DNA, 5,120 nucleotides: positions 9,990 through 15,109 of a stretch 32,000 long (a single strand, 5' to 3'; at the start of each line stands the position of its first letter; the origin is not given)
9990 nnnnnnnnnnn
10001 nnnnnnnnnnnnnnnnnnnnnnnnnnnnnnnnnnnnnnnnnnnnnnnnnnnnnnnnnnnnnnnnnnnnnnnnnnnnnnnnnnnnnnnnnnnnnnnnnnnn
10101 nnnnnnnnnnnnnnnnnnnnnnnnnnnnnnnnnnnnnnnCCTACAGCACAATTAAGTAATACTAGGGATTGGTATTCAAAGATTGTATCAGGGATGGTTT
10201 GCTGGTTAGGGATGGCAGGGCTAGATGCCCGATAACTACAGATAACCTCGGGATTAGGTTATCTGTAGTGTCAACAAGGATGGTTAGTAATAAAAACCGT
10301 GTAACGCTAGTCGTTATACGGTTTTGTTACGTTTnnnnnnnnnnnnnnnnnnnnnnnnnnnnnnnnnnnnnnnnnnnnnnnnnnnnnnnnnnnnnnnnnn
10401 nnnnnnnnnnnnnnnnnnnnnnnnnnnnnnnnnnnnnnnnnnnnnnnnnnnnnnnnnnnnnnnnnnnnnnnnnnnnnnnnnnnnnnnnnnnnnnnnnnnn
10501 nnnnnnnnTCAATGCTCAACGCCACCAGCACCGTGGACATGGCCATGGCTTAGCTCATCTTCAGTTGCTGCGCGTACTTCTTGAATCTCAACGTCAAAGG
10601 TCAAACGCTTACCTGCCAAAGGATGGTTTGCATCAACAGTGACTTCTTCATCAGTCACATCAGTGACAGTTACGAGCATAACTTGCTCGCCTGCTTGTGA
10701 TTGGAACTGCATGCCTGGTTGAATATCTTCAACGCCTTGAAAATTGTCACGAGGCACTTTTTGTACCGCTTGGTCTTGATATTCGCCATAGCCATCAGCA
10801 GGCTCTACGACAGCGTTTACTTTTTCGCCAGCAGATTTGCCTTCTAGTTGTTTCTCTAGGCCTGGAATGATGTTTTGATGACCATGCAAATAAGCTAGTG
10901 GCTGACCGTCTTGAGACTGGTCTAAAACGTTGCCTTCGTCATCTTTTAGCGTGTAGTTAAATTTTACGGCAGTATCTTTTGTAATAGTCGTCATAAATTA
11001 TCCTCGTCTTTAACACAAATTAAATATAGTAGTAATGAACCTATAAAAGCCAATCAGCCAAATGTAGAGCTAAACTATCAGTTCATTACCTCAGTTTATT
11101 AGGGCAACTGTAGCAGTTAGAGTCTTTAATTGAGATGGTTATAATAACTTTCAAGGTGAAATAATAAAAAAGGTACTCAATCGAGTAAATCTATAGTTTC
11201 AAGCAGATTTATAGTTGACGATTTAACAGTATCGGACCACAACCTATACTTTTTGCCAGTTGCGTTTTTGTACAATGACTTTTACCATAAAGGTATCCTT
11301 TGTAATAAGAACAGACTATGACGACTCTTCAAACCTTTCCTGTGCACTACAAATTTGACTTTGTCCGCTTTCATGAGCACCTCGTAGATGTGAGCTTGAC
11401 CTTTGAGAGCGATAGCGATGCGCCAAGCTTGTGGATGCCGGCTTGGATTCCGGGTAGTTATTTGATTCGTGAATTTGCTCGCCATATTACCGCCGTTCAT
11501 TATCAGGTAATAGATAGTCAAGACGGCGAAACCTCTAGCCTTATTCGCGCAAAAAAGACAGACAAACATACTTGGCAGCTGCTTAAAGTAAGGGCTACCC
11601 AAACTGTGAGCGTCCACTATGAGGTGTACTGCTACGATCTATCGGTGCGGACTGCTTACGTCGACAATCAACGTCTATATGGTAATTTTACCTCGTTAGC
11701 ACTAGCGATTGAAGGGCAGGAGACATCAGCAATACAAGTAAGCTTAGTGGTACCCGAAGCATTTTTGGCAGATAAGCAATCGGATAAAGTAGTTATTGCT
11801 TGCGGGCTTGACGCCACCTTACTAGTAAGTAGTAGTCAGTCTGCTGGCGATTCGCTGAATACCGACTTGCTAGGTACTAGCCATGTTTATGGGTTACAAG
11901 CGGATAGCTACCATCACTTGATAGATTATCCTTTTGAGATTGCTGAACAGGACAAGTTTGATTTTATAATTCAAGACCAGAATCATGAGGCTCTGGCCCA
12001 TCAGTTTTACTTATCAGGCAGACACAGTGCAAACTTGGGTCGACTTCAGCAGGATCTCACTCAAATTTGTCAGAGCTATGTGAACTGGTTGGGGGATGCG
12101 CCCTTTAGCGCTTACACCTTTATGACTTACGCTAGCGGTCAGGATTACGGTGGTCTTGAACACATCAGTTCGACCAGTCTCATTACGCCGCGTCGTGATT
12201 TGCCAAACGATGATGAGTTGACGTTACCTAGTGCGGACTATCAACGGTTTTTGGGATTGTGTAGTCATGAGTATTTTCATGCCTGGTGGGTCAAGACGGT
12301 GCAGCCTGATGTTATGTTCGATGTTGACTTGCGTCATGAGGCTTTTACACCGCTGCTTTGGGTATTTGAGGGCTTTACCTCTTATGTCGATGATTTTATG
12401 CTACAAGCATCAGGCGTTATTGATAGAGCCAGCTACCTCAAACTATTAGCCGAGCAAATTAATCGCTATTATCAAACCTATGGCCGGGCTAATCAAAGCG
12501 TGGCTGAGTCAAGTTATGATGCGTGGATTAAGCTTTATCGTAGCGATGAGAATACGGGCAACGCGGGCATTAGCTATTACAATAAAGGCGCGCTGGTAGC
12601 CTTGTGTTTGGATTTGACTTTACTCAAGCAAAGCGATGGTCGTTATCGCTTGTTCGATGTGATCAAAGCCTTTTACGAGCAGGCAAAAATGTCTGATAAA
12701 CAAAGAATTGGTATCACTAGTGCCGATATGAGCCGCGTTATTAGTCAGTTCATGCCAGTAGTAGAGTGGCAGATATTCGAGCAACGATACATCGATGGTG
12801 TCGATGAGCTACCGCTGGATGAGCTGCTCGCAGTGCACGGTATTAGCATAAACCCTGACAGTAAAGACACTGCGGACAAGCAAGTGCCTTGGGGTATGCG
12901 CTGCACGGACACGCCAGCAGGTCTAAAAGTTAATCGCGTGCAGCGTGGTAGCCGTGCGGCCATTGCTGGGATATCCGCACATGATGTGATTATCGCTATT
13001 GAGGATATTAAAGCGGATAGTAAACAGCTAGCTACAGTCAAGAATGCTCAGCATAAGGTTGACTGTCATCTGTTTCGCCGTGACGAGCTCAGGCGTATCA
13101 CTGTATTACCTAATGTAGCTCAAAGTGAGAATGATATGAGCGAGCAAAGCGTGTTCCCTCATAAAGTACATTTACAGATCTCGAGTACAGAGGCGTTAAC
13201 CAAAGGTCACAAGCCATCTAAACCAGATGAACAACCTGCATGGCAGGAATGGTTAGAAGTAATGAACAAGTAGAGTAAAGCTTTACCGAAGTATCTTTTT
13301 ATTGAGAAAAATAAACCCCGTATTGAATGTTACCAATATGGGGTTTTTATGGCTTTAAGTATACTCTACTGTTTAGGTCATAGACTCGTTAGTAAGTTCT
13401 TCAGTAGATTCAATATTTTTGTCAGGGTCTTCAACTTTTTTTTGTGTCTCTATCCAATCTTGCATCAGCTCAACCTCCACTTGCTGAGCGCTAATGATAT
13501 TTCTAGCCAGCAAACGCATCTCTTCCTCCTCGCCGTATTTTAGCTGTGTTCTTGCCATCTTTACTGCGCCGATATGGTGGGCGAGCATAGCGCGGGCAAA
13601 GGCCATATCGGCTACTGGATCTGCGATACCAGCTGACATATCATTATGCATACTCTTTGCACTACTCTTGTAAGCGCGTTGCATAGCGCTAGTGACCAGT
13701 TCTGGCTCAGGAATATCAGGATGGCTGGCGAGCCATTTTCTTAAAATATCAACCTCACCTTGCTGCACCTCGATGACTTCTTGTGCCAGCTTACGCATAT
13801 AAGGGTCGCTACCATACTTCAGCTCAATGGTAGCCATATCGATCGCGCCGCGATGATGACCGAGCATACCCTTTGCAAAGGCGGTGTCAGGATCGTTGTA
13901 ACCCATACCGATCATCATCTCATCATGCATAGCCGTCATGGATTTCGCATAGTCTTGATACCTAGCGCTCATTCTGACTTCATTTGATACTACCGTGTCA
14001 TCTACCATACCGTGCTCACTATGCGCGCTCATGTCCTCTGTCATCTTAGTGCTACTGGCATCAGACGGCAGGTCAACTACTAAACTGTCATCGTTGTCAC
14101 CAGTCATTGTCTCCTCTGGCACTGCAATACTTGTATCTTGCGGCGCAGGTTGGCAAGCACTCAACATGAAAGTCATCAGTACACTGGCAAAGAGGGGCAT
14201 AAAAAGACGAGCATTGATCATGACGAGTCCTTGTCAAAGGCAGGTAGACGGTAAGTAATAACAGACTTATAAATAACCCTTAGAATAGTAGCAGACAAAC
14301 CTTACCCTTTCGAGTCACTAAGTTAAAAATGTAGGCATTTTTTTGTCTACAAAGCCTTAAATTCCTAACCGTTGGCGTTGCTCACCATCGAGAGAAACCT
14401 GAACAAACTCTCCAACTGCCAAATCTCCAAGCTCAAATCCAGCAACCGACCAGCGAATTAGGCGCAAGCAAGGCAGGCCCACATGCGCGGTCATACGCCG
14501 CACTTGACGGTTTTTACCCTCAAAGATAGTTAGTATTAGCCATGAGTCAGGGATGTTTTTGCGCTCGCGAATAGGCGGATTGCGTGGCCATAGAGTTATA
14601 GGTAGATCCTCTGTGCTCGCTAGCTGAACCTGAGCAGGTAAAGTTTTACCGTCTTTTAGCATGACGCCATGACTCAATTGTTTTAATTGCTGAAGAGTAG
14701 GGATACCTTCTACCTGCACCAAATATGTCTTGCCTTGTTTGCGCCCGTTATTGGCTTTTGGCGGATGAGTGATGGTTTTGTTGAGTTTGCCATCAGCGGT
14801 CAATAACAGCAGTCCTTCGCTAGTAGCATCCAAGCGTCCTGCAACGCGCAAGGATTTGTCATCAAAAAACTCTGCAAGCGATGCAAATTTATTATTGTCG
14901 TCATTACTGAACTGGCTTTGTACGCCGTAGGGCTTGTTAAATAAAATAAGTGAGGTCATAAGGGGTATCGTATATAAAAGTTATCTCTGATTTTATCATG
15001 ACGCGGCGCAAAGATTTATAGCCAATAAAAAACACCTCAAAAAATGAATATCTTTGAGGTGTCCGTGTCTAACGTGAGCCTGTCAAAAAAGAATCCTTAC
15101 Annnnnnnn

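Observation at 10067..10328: Candidate Gac-controlled, CsrA/RsmA-sequestering small RNA in the prc-slyD spacer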

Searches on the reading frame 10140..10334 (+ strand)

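Call 63: search_protein_families(library=ncbifam, proteins=[L199:4125-4826:-, L199:6738-7322:+, L163:1703-2344:-, L163:11730-13061:-], max_evalue=1e-10)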
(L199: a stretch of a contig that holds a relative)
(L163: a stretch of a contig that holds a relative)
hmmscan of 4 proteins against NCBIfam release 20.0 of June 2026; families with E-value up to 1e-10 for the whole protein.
L199:4125-4826:- (233 aa): 0 families

L199:6738-7322:+ (194 aa): 0 families

L163:1703-2344:- (213 aa): 0 families

L163:11730-13061:- (443 aa): 6 families
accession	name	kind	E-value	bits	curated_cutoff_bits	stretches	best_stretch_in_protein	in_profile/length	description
NF001933.0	PRK00711.1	subfamily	7.8e-140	466.7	383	1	3-435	2-407/429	D-amino acid dehydrogenase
NF009074.0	PRK12409.1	equivalog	3.4e-99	332.8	494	1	1-430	1-406/410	D-amino acid dehydrogenase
TIGR02352.1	thiamin_ThiO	equivalog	6.6e-27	94.5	250.8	1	109-384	57-317/351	glycine oxidase ThiO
TIGR03197.1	MnmC_Cterm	equivalog_domain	2.6e-12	46.5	174.2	0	3-123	1-119/400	FAD-dependent 5-carboxymethylaminomethyl-2-thiouridine(34) oxidoreductase MnmC1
NF002480.1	PRK01747.1-1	equivalog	1.6e-11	43.4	540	0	3-109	250-353/645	bifunctional tRNA (5-methylaminomethyl-2-thiouridine)(34)-methyltransferase MnmC2/FAD-dependent 5-carboxymethylaminomethyl-2-thiouridine(34)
NF040813.1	pro_dh_Thprot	equivalog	5.1e-11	42.3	600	0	4-120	2-112/362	D-proline dehydrogenase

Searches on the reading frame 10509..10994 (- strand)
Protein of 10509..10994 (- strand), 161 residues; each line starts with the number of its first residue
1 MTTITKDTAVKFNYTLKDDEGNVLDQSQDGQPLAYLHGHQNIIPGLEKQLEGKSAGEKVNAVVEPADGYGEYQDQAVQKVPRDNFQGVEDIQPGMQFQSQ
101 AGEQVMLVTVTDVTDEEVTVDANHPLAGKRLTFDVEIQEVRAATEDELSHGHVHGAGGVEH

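Call 10: search_protein_families(library=pfam, proteins=[window:10509-10994:-])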
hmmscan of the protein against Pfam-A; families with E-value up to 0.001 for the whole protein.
window:10509-10994:- (161 aa): 1 family
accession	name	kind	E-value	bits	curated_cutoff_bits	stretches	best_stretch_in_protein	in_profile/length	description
PF00254.34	FKBP_C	-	3.8e-12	46.8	21.1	1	4-94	5-74/94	FKBP-type peptidyl-prolyl cis-trans isomerase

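Call 49: search_protein_families(library=ncbifam, proteins=[window:10509-10994:-], max_evalue=0.00001)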
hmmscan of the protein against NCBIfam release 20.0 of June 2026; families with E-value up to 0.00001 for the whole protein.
window:10509-10994:- (161 aa): 2 families
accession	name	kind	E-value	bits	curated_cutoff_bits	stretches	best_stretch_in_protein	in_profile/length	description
NF008008.0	PRK10737.1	equivalog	1e-44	152.8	174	1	4-161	3-160/196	peptidylprolyl isomerase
NF011676.0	PRK15095.1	equivalog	2.3e-23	82.4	125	1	2-147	3-150/156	FKBP-type peptidyl-prolyl cis-trans isomerase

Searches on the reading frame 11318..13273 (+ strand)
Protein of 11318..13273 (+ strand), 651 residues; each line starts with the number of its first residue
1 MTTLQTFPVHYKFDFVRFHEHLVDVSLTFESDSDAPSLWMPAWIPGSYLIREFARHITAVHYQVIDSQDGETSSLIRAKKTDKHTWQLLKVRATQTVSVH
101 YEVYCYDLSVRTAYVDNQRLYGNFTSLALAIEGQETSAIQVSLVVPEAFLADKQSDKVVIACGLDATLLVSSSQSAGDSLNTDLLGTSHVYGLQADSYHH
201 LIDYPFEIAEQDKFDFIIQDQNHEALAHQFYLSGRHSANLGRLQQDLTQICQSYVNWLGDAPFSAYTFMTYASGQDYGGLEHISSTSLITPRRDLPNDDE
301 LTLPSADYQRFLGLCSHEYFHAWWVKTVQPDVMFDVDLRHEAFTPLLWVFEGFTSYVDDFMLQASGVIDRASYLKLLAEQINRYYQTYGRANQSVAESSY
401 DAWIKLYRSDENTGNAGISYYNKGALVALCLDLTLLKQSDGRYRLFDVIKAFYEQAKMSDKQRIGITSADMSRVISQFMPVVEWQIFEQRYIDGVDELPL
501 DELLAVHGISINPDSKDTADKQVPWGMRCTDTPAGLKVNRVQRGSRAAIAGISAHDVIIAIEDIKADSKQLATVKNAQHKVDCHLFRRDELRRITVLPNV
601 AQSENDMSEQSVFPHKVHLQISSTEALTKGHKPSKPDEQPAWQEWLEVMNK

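Call 10: search_protein_families(library=pfam, proteins=[window:11318-13273:+])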
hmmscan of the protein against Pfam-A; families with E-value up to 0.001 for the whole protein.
window:11318-13273:+ (651 aa): 2 families
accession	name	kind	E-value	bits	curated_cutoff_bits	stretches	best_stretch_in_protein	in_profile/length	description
PF05299.18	Peptidase_M61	-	1.7e-41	141.8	22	1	311-427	2-118/118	M61 glycyl aminopeptidase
PF17899.6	Peptidase_M61_N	-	4.7e-37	128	23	1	10-209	1-167/168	Peptidase M61 N-terminal domain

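Call 49: search_protein_families(library=ncbifam, proteins=[window:11318-13273:+], max_evalue=0.00001)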
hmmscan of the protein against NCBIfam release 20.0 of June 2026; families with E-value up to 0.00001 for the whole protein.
window:11318-13273:+ (651 aa): 0 families

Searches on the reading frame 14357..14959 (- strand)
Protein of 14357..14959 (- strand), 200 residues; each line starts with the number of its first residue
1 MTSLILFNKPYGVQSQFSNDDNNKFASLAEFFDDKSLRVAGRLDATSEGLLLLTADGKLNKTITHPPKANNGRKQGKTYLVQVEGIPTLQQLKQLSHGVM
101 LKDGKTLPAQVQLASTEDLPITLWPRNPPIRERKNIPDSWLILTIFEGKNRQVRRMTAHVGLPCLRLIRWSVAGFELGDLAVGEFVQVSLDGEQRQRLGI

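Call 48: search_protein_families(library=ncbifam, proteins=[window:14357-14959:-], max_evalue=0.00001)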
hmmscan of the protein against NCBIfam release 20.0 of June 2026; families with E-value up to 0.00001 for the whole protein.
window:14357-14959:- (200 aa): 5 families
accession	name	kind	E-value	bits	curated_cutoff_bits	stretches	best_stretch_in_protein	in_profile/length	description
NF008487.1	PRK11394.1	equivalog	8.5e-58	195.3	284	1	2-188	28-204/206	23S rRNA pseudouridine(2457) synthase RluE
TIGR00093.1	TIGR00093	subfamily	7.6e-41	139.5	109.3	1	8-188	1-159/161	pseudouridine synthase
NF008097.0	PRK10839.1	equivalog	3.6e-15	56.2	275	1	6-116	64-169/232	16S rRNA pseudouridine(516) synthase RsuA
NF007976.1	PRK10700.1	equivalog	9.1e-14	51.2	290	1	39-111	105-172/291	23S rRNA pseudouridine(2605) synthase RluB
NF007784.0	PRK10475.1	equivalog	2.4e-13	49.7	318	1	4-122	69-180/290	23S rRNA pseudouridine(2604) synthase RluF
